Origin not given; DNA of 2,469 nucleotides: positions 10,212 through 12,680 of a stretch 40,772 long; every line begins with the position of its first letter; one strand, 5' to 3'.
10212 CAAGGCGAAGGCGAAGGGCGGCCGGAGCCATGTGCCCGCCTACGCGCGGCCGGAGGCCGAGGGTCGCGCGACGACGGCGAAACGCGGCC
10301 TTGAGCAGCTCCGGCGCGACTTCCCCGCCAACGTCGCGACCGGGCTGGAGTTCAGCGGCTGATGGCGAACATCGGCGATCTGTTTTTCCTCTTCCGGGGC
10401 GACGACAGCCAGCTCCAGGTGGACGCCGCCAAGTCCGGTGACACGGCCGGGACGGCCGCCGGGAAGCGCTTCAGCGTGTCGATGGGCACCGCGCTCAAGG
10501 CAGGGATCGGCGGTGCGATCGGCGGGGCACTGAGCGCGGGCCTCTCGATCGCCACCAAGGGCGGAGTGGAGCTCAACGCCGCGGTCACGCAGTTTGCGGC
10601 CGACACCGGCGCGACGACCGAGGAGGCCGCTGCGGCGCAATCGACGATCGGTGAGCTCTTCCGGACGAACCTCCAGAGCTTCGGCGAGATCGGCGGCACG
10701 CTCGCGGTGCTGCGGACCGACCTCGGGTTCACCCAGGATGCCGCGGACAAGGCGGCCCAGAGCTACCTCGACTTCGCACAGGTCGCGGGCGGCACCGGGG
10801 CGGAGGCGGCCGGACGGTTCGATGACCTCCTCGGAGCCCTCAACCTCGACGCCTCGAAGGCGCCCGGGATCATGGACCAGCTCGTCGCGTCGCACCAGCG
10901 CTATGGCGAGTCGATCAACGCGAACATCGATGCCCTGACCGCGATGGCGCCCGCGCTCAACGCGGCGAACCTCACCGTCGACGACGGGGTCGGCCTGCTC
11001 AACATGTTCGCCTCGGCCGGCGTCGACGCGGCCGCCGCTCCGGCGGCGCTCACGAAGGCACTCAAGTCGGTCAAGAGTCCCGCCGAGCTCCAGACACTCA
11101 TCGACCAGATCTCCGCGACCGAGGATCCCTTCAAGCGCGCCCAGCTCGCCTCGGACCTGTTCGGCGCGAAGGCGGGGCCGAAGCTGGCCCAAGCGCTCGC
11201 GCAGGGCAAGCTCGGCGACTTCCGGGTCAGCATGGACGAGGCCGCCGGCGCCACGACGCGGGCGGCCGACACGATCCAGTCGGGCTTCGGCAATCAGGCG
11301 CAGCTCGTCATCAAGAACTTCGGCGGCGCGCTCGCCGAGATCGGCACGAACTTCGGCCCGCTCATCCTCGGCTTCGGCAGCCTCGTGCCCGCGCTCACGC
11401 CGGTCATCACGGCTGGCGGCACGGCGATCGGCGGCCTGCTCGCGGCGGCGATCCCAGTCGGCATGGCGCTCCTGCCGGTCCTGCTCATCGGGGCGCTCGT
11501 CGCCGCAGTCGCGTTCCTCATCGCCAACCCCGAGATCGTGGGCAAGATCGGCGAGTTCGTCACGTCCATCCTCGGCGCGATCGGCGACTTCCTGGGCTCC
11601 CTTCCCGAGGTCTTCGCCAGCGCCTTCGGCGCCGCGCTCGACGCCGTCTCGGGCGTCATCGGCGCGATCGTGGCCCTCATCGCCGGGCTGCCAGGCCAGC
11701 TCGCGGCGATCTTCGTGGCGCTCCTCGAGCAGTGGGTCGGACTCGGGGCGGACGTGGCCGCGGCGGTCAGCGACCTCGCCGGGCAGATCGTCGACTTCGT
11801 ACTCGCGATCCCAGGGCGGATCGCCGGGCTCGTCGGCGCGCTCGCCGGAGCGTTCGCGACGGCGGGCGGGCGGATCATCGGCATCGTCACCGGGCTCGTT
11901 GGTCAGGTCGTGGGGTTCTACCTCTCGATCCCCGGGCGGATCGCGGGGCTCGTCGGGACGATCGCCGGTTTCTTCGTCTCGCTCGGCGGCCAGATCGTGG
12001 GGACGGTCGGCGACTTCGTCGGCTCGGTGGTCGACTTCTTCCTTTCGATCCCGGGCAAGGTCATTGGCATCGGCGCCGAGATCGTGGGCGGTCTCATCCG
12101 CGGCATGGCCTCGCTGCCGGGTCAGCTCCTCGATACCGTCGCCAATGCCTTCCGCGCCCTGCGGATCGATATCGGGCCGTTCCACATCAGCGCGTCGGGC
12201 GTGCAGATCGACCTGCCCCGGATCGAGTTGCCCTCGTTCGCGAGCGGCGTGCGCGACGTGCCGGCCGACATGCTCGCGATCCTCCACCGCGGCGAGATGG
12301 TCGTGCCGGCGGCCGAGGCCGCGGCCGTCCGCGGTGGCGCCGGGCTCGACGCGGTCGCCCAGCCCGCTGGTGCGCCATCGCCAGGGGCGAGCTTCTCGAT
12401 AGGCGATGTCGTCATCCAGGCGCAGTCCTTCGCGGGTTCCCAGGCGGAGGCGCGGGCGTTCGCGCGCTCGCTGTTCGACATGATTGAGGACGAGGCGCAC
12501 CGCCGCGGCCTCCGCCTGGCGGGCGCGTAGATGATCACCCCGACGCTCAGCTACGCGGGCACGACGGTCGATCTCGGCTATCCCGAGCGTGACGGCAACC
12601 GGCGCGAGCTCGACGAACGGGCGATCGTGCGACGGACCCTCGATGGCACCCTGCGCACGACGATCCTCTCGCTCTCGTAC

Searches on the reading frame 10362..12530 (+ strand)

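Call 29: search_protein_families(library=pfam, proteins=[window:10362-12530:+], max_evalue=0.01)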
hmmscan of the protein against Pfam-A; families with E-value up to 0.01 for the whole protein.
window:10362-12530:+ (722 aa): 2 families
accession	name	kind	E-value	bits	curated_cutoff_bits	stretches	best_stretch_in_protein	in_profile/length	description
PF10145.14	PhageMin_Tail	-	7.3e-07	29.7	33.2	1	75-244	4-153/201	Phage-related minor tail protein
PF20155.4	TMP_3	-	0.009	16.2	41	0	150-331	10-183/192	Tape measure protein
